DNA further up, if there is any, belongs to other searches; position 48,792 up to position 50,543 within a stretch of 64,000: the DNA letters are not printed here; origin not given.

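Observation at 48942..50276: MtmB homologue without pyrrolysine and with a short deletion at the Pyl loop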

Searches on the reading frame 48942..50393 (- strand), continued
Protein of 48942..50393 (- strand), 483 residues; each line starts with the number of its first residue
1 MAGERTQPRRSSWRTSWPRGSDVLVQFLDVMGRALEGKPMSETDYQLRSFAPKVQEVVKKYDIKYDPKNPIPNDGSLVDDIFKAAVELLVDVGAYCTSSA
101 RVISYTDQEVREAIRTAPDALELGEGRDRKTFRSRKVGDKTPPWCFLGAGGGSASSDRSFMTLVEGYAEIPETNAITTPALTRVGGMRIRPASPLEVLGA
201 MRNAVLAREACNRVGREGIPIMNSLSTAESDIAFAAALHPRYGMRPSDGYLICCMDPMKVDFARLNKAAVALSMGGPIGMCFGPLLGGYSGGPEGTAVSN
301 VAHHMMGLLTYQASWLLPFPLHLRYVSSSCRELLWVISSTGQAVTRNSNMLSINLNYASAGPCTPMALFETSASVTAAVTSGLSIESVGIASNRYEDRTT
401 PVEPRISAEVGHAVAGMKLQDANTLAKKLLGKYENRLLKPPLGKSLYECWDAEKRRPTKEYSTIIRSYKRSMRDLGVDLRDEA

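Call 29: search_protein_representatives(protein=window:48942-50324:-)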
Query: 460 residues. Proteins with E-value up to 0.001 (for the whole library): 938; up to 1e-10: 559; up to 1e-30: 219. The best 150 are listed.
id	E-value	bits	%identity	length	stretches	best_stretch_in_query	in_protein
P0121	6.8e-111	387.6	41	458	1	5-455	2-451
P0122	6.8e-106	371.1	41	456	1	2-455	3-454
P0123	8.1e-103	361.0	39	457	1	1-454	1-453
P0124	3.1e-102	359.0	39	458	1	2-454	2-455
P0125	3.7e-100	352.2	39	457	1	1-456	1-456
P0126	2.6e-95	336.2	36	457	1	2-455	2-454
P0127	1.0e-93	331.0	37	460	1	1-455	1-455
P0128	1.3e-90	320.7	38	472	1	3-454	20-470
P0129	4.3e-90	319.0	36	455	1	1-456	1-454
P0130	2.5e-89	316.5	36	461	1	1-456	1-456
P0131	4.3e-88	312.4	35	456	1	1-456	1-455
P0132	6.8e-88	311.8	35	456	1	3-457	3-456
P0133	7.9e-88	311.6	36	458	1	1-457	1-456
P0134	2.4e-84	300.1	38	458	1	3-456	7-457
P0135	1.2e-83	297.8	37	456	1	1-456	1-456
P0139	1.4e-80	287.7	37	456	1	1-454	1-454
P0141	6.1e-80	285.6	35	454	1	1-456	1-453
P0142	1.0e-79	284.8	49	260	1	199-457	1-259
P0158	2.2e-68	247.5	33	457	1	5-455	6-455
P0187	3.3e-59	217.2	47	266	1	1-210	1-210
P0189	6.2e-59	216.3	33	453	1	10-453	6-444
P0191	1.4e-58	215.2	30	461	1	4-457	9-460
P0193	9.0e-58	212.5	32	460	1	7-451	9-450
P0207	9.3e-56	205.9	32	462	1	1-457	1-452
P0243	4.7e-47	177.2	28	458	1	5-456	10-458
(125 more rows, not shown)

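Call 32: list_cluster_members(proteins=[P0121, P0122, P0123, P0124, P0125, P0126, P0127, P0128, P0129, P0130])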
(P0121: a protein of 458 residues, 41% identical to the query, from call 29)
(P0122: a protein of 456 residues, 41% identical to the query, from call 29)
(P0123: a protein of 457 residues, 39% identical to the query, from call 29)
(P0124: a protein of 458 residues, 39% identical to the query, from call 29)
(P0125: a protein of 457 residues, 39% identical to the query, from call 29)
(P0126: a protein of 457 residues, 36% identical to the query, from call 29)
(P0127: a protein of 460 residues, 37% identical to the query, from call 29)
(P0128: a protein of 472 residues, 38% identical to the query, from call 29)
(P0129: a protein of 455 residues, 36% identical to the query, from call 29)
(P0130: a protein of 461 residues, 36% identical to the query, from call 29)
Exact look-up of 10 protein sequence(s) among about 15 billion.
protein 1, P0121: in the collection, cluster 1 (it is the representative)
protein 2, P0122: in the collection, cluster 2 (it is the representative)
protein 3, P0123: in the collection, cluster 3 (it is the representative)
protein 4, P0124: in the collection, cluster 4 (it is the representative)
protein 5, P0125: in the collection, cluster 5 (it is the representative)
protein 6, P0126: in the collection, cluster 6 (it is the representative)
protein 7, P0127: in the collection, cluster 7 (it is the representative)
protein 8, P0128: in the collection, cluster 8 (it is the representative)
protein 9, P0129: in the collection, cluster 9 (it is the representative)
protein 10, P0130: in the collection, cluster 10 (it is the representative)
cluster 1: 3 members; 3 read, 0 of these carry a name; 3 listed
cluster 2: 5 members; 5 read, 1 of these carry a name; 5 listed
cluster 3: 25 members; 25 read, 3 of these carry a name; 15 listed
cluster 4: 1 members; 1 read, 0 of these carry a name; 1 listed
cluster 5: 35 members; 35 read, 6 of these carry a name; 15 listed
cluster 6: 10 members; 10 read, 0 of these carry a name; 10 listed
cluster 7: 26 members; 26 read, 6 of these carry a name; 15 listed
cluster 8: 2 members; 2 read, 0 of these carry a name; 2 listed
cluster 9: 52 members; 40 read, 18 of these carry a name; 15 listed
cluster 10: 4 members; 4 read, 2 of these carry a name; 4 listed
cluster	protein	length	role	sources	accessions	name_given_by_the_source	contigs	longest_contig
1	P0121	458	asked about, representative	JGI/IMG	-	-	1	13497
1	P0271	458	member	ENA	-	-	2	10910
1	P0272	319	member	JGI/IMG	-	-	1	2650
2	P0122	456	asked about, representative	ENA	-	-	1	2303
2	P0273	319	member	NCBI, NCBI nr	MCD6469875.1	monomethylamine:corrinoid methyltransferase, partial [Candidatus Bathyarchaeota archaeon] | monomethylamine:corrinoid methyltransferase [Candidatus Bathyarchaeota archaeon]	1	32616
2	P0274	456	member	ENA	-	-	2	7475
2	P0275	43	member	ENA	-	-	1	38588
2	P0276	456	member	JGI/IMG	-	-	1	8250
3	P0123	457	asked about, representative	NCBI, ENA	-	-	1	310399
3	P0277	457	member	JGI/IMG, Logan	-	methylamine--corrinoid protein Co-methyltransferase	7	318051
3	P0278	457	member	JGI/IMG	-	methylamine--corrinoid protein Co-methyltransferase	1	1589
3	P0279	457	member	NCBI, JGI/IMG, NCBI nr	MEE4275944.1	MAG: monomethylamine:corrinoid methyltransferase [Thermoleophilia bacterium] | hypothetical protein | monomethylamine:corrinoid methyltransferase [Thermoleophilia bacterium]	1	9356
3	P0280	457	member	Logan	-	-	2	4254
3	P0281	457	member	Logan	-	-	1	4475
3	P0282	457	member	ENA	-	-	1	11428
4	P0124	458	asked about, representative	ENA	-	-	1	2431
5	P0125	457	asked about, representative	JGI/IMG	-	-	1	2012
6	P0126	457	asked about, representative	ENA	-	-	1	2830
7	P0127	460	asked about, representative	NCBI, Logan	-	-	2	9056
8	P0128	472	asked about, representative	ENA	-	-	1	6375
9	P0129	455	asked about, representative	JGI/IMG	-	hypothetical protein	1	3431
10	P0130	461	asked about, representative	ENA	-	-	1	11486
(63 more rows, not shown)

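Call 33: find_related_loci(query=window:48942-50324:-, collection=genome_contigs, flank=10000)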
Query window:48942-50324:- (460 aa) in genome_contigs; peptide patterns used: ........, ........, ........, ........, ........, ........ (x = any residue, [..] = any of these).
117 stretches matched a pattern; 75 encode a relative of the query (tblastn E <= 1e-3); 75 distinct loci.
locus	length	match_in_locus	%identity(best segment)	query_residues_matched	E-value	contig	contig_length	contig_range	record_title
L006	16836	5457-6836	94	1-460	0e+0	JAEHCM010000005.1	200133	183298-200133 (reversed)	MAG: Thermoplasmata archaeon isolate SG225.bin4 NODE_5_length_200133_cov_9.735674, whole genome shotgun sequence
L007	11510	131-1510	89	1-460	0e+0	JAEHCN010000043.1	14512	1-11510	MAG: Thermoplasmata archaeon isolate Hel0.bin85 NODE_11035_length_14512_cov_2.590337, whole genome shotgun sequence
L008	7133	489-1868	84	1-460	0e+0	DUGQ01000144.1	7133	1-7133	TPA_asm: Thermoplasmata archaeon isolate UBA10834 contig_68087, whole genome shotgun sequence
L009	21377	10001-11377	81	1-459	0e+0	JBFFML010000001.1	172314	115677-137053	MAG: Thermoplasmata archaeon isolate Mix_mud18.2022.04.47 k141_1265250_length_172314_cov_22.3106, whole genome shotgun s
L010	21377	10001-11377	79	1-459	0e+0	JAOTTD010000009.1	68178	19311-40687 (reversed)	MAG: Thermoplasmata archaeon isolate 13_Jan_SF_Bin61 13_Jan_SF_Bin61_scaffold_21_c1, whole genome shotgun sequence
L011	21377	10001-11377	80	1-459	0e+0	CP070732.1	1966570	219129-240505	MAG: Methanobacteriota archaeon isolate bin41 chromosome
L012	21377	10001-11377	80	1-459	0e+0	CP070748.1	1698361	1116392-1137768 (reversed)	MAG: Methanobacteriota archaeon isolate bin352 chromosome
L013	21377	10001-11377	79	1-459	0e+0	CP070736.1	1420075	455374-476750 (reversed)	MAG: Methanobacteriota archaeon isolate bin4 chromosome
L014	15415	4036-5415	77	1-460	0e+0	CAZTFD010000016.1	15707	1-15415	MAG TPA_asm: uncultured Thermoplasmata archaeon isolate binchicken_co364_9 genome assembly, contig: NODE_4445_length_157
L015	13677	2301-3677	79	1-459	0e+0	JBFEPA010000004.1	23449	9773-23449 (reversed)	MAG: Thermoplasmata archaeon isolate Mix_mud04.2021.02.60 k141_926548_length_23449_cov_15.9700, whole genome shotgun seq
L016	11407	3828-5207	77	1-460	0e+0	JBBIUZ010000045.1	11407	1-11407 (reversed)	MAG: Methanobacteriota archaeon isolate FAS170219_bin_65 NODE_6386_length_11407_cov_3.915874, whole genome shotgun seque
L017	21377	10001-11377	77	1-459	0e+0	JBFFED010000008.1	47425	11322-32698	MAG: Thermoplasmata archaeon isolate Mix_mud13.2021.11.63 k141_24579_length_47425_cov_10.8945, whole genome shotgun sequ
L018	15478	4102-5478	78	1-459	0e+0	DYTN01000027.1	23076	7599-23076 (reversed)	MAG TPA_asm: Methanobacteriota archaeon isolate DR5_60_8 Afr_mines_DR5_300_length_23076_cov_3_632727, whole genome shotg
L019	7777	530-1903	76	2-459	0e+0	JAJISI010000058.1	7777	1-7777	MAG: Thermoplasmatota archaeon isolate bin18 bin18_BA.02.16-18_bin.27.strict_58, whole genome shotgun sequence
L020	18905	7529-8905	77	1-459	0e+0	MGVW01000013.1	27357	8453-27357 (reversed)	MAG: Euryarchaeota archaeon RBG_13_57_23 RBG_13_scaffold_1556, whole genome shotgun sequence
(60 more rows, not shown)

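Call 36: find_encoding_contigs(protein=P0092, flank=10000, max_places=1)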
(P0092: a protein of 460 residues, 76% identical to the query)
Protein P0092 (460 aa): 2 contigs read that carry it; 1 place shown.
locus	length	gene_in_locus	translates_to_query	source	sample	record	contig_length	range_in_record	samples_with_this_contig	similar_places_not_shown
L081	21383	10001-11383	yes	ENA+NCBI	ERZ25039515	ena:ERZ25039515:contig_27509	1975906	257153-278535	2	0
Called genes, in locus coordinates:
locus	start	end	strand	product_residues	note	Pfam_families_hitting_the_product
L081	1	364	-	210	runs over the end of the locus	PF02607:B12-binding_2, PF02310:B12-binding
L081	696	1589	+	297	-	PF00809:Pterin_bind, PF03599:CdhD (weak)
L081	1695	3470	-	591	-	PF18911:PKD_4, PF00801:PKD, PF22352:K319L-like_PKD, PF12911:OppC_N, PF00528:BPD_transp_1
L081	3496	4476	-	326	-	PF19300:BPD_transp_1_N, PF00528:BPD_transp_1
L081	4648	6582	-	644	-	PF00496:SBP_bac_5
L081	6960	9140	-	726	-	PF00989:PAS, PF08448:PAS_4 (weak), PF13426:PAS_9, PF08447:PAS_3 (weak), PF01590:GAF (weak), PF13185:GAF_2, PF01590:GAF, PF02518:HATPase_c, +1 more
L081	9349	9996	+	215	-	PF02607:B12-binding_2, PF02310:B12-binding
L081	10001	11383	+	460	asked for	PF05369:MtmB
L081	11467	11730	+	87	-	-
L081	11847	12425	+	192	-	PF05763:DUF835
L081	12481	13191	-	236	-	PF00702:Hydrolase, PF12710:HAD, PF13419:HAD_2, PF13242:Hydrolase_like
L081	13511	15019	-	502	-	PF06253:MTTB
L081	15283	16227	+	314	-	PF13354:Beta-lactamase2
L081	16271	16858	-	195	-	PF13412:HTH_24 (faint)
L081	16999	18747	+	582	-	PF14716:HHH_8, PF14520:HHH_5, PF14792:DNA_pol_B_palm (faint), PF14791:DNA_pol_B_thumb, PF02811:PHP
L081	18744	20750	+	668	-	PF22745:Nlig-Ia, PF01653:DNA_ligase_aden, PF03120:OB_DNA_ligase, PF03119:DNA_ligase_ZBD, PF14520:HHH_5 (weak), PF12826:HHH_2, PF00533:BRCT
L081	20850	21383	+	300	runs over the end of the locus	-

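Call 37: find_encoding_contigs(protein=P0109, flank=10000, max_places=1)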
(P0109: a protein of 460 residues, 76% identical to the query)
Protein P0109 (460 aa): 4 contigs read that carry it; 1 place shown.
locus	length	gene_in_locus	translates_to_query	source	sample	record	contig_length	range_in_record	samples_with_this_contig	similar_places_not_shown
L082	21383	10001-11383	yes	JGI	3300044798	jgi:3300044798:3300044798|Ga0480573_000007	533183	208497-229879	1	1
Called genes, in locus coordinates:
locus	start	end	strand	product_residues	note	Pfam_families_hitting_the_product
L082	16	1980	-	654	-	PF00496:SBP_bac_5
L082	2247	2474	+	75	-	-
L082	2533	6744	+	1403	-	-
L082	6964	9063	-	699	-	PF00989:PAS, PF08448:PAS_4 (weak), PF13426:PAS_9, PF01590:GAF, PF13185:GAF_2, PF01590:GAF, PF13185:GAF_2, PF02518:HATPase_c, +3 more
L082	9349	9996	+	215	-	PF02607:B12-binding_2, PF02310:B12-binding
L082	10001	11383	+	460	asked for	PF05369:MtmB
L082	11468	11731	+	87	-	-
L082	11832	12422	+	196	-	PF05763:DUF835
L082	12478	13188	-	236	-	PF00702:Hydrolase, PF12710:HAD, PF13419:HAD_2, PF13242:Hydrolase_like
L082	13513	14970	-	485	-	PF06253:MTTB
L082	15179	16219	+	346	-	PF13354:Beta-lactamase2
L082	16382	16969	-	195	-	-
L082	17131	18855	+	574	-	PF00633:HHH (faint), PF14716:HHH_8, PF14520:HHH_5, PF14791:DNA_pol_B_thumb, PF02811:PHP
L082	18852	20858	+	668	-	PF22745:Nlig-Ia, PF01653:DNA_ligase_aden, PF03120:OB_DNA_ligase, PF03119:DNA_ligase_ZBD, PF14520:HHH_5 (weak), PF12826:HHH_2, PF00633:HHH (weak), PF00533:BRCT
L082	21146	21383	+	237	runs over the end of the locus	-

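Call 42: list_cluster_members(proteins=[P0243, P0191, P0193, P0135, P0189, P0139, P0133, P0158, P0207, P0141])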
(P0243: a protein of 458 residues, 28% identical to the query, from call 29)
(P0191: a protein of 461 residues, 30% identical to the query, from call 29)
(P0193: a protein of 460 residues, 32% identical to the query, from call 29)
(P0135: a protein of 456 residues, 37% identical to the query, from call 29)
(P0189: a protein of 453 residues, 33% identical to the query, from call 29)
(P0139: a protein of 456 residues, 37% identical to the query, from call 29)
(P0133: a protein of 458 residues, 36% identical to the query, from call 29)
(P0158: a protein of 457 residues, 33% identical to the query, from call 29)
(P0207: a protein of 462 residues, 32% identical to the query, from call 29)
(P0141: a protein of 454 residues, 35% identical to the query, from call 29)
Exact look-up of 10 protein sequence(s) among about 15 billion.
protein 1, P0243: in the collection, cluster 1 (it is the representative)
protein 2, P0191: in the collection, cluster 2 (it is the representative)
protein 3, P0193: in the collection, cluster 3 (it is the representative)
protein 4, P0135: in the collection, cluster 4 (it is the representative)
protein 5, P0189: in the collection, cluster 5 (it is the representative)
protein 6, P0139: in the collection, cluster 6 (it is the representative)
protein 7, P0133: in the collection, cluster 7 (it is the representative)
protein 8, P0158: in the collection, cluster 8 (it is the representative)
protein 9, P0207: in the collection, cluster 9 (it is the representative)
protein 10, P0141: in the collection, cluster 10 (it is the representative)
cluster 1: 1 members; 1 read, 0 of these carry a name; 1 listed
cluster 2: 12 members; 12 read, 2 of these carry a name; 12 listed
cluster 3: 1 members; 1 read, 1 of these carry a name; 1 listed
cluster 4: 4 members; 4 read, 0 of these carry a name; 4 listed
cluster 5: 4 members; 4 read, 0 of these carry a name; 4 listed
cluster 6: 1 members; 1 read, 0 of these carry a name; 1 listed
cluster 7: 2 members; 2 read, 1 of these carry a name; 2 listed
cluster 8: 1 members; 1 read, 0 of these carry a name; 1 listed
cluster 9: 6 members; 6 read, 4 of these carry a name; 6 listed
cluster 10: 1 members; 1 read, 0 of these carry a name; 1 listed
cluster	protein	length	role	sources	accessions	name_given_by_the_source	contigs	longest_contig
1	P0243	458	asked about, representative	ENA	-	-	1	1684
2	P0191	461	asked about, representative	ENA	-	-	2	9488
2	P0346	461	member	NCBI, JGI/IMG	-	methylamine--corrinoid protein Co-methyltransferase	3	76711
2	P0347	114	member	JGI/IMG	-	methylamine--corrinoid protein Co-methyltransferase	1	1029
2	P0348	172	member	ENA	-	-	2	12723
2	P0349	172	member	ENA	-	-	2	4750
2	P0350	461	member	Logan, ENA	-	-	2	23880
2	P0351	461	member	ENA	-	-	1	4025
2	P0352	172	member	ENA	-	-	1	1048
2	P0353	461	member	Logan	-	-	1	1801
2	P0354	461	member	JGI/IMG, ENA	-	-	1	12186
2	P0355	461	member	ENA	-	-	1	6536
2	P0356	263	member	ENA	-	-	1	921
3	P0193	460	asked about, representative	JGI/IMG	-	methylamine--corrinoid protein Co-methyltransferase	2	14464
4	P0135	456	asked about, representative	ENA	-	-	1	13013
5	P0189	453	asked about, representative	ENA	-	-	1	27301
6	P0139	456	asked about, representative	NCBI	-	-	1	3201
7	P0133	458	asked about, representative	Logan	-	-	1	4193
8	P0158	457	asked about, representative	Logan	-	-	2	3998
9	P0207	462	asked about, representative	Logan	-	-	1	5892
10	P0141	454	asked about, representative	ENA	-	-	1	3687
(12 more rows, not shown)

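Call 48: predict_structure(alignment_id=A2)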
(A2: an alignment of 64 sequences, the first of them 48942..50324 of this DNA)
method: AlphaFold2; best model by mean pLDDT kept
length: 460 residues; sequences in the alignment: 64
mean_pLDDT: 78.6   pTM: 0.87
mean pLDDT of the five models: 78.6, 71.5, 71.1, 48.7, 46.3
residues with pLDDT >= 90: 137; 70-90: 193; 50-70: 98; < 50: 32
segments of 3 or more residues with pLDDT < 50: 203-205, 207-209, 290-303, 368-371
pLDDT, mean of each block of 10 residues (from residue 1): 62 84 87 95 94 96 93 78 90 84 85 92 71 81 88 74 58 71 85 79 50 58 66 53 57 58 62 87 69 42 68 93 88 79 92 94 65 70 92 97 96 83 82 87 95 87
secondary structure, 60 per line:
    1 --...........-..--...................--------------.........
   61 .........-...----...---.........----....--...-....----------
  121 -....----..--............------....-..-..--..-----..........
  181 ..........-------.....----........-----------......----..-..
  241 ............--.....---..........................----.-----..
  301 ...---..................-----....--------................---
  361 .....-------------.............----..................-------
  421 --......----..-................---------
elements in order: H3-13 H19-37 H52-69 E71-73 E78-80 H84-92 E97-100 E107-110 E122-125 H134-145 E152-155 H171-190 E198-202 H207-214 E226-231 H239-252 E255-259 H263-288 H299-303 H307-324 E330-333 H342-357 E361-365 H379-391 H396-413 H423-426 H436-451
